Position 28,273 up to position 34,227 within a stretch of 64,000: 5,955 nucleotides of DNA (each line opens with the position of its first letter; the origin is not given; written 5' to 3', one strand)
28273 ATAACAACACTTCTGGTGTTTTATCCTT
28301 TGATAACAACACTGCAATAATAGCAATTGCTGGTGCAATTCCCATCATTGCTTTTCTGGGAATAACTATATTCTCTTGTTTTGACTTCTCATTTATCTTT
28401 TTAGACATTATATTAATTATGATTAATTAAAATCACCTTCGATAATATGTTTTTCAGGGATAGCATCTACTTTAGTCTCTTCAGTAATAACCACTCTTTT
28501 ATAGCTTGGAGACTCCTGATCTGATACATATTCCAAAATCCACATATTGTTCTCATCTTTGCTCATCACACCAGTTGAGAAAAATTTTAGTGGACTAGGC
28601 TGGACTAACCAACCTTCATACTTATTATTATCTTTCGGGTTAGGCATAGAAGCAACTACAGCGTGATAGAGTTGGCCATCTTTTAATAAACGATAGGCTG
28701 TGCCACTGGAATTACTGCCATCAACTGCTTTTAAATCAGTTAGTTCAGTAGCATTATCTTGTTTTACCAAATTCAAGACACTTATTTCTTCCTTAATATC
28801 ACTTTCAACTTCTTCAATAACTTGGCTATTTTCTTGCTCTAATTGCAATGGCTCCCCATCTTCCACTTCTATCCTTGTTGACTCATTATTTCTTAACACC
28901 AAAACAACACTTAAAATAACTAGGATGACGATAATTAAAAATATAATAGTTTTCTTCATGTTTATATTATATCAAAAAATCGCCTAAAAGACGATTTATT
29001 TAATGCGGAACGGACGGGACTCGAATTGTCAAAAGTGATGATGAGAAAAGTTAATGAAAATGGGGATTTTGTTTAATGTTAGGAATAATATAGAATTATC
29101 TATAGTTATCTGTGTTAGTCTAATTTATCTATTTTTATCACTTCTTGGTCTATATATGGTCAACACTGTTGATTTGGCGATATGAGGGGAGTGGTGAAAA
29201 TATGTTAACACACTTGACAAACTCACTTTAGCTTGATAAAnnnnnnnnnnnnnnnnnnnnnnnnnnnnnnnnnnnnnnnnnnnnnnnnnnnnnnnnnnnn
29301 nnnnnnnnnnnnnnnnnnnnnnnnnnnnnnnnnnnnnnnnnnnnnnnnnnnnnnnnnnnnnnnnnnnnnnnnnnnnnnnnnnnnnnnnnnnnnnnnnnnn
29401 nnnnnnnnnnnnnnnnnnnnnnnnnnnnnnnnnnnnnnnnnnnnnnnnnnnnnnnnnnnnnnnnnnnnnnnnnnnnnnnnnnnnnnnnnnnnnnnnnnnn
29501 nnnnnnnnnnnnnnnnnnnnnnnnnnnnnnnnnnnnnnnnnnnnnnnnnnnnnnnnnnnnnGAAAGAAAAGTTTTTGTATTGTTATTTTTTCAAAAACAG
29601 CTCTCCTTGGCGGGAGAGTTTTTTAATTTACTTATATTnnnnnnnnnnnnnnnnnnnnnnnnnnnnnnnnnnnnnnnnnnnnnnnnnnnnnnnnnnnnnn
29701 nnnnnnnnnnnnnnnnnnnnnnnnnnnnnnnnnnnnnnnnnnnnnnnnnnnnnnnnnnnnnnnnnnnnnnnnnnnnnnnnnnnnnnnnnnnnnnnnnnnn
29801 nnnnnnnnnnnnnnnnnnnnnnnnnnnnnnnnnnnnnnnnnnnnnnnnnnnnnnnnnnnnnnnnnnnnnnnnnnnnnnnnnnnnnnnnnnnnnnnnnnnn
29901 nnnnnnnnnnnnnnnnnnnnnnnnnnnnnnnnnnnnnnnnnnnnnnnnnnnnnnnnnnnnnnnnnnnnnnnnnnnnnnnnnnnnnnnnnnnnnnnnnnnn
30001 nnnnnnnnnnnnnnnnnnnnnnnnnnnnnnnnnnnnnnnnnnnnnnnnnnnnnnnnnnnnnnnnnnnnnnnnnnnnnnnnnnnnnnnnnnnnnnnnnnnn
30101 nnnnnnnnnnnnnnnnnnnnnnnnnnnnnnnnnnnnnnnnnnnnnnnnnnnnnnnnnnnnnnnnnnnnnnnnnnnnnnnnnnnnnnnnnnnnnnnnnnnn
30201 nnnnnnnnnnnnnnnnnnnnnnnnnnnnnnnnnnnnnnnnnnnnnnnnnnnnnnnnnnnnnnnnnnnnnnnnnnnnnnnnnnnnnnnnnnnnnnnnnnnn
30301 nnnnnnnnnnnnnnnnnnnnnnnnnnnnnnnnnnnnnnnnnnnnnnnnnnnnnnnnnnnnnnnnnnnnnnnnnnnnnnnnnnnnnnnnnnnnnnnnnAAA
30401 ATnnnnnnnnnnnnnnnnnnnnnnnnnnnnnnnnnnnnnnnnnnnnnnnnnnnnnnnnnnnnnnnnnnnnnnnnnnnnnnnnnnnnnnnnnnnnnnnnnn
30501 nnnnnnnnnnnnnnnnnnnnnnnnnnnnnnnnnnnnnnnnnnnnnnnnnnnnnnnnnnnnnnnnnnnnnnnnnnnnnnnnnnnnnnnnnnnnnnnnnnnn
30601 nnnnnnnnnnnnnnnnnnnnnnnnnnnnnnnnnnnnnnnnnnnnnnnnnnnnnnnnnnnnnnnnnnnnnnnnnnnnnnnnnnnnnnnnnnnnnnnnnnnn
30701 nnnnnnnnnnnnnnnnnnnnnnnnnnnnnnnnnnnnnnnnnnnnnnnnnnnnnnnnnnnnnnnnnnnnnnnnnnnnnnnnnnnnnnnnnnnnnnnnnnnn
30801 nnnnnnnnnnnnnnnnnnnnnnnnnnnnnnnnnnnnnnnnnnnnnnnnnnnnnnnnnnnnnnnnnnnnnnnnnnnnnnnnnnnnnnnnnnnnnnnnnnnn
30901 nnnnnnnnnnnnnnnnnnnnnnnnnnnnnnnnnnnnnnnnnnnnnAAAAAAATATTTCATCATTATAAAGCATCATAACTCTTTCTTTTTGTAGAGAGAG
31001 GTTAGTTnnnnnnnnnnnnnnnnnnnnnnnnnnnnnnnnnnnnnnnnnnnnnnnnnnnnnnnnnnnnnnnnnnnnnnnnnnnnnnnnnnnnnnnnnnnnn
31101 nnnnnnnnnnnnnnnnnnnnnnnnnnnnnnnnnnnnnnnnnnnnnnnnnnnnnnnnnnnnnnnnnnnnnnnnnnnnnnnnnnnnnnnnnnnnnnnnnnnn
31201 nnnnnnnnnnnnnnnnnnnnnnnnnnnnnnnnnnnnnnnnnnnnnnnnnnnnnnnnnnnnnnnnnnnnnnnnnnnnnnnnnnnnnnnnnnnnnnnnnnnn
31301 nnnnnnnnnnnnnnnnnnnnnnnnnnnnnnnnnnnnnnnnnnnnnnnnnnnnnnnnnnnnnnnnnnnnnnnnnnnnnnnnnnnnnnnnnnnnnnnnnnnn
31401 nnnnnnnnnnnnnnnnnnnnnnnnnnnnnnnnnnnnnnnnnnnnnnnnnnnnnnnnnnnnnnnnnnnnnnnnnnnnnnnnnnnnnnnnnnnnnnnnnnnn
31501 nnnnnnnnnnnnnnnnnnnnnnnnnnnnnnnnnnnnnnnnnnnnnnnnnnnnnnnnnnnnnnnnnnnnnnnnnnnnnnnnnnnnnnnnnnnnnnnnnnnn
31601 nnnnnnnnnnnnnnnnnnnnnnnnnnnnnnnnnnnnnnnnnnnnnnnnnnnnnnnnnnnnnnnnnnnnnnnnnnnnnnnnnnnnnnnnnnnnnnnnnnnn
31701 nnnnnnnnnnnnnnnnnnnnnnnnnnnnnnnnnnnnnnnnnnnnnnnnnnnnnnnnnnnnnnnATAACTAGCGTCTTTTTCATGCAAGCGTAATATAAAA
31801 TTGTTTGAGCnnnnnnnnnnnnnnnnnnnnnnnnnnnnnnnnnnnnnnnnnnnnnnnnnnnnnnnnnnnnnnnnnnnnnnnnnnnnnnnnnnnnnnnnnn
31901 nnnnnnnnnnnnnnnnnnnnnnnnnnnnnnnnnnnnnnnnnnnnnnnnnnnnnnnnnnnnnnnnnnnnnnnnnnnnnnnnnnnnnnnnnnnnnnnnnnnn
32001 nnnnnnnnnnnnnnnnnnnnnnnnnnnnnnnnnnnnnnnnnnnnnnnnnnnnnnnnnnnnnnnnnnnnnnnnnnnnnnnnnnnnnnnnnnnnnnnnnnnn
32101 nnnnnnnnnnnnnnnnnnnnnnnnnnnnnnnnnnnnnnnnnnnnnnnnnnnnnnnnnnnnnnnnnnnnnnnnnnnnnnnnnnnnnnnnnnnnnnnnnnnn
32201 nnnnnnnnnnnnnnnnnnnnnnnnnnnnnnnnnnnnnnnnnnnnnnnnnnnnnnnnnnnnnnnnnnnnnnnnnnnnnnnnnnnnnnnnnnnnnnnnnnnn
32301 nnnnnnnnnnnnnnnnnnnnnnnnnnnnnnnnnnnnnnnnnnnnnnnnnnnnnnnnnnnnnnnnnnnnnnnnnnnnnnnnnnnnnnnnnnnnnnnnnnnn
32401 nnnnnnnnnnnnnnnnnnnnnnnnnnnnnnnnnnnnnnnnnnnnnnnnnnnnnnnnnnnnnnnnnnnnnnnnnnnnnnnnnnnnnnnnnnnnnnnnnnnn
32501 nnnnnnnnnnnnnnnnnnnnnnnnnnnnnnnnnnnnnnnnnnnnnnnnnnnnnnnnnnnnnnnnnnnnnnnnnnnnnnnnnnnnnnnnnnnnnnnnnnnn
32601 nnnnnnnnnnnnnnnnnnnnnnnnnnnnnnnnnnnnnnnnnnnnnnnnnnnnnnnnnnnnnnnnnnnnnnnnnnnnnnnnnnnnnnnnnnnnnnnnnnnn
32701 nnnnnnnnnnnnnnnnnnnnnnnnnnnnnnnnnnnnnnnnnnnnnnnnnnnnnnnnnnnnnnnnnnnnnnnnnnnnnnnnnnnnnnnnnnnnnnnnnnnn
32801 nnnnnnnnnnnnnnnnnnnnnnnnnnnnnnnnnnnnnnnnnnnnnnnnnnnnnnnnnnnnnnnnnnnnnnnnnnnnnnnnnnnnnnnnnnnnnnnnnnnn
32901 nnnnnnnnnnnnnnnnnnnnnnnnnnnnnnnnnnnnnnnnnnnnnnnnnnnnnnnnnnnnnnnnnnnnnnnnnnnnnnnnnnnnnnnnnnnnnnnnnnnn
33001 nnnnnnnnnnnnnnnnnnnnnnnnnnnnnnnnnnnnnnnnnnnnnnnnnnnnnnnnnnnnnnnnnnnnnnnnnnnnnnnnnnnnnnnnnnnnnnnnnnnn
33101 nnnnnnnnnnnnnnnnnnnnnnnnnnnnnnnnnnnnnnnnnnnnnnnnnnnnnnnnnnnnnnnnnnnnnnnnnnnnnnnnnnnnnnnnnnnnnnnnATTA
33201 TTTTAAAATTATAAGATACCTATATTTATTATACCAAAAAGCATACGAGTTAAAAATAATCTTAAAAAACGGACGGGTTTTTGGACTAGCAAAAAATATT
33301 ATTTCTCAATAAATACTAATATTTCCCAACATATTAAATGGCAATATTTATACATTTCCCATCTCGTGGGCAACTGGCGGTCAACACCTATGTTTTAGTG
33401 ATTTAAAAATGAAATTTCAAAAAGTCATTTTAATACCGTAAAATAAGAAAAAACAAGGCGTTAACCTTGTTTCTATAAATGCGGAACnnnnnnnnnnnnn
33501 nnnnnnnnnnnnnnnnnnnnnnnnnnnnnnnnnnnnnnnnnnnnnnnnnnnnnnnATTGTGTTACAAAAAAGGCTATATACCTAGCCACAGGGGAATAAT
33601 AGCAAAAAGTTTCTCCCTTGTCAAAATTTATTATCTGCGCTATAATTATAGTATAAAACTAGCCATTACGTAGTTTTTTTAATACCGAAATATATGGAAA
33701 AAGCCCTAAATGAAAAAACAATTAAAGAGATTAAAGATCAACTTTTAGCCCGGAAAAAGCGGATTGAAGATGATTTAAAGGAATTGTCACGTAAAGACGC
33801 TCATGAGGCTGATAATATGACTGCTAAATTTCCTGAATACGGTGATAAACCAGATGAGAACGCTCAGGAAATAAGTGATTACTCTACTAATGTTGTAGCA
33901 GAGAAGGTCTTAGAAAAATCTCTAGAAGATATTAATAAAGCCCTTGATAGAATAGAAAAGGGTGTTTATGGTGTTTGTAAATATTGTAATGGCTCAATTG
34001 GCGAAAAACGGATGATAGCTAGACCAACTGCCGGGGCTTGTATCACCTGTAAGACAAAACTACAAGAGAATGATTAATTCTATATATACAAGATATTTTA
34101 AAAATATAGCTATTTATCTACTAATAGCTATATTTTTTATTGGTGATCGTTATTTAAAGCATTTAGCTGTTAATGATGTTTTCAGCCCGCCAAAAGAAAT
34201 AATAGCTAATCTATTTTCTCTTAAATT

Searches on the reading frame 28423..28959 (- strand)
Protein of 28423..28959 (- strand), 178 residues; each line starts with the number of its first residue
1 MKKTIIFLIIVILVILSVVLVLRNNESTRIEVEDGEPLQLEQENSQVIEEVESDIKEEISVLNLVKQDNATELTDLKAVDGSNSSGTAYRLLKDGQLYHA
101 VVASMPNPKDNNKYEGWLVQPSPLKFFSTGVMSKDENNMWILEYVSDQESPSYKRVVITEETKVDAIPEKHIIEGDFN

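Call 17: search_protein_families(library=pfam, proteins=[window:28423-28959:-], max_evalue=0.001)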
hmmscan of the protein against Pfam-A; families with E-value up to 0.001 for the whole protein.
window:28423-28959:- (178 aa): 1 family
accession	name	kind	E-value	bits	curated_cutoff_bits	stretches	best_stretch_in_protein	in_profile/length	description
PF10099.14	RskA_C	-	1.7e-05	25.5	29.4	1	21-162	14-122/135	Anti-sigma-K factor rskA, C-terminal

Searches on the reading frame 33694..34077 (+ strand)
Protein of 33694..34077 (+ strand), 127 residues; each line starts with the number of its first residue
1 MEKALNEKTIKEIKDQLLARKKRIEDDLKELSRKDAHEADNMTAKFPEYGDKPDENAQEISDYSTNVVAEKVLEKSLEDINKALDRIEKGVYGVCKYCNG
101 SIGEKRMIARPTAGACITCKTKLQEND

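Call 17: search_protein_families(library=pfam, proteins=[window:33694-34077:+], max_evalue=0.001)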
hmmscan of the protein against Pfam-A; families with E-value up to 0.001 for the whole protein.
window:33694-34077:+ (127 aa): 1 family
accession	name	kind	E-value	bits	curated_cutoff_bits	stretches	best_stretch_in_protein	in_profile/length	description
PF01258.23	zf-dskA_traR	-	0.00016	22.1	24.9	1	91-123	2-34/36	Prokaryotic dksA/traR C4-type zinc finger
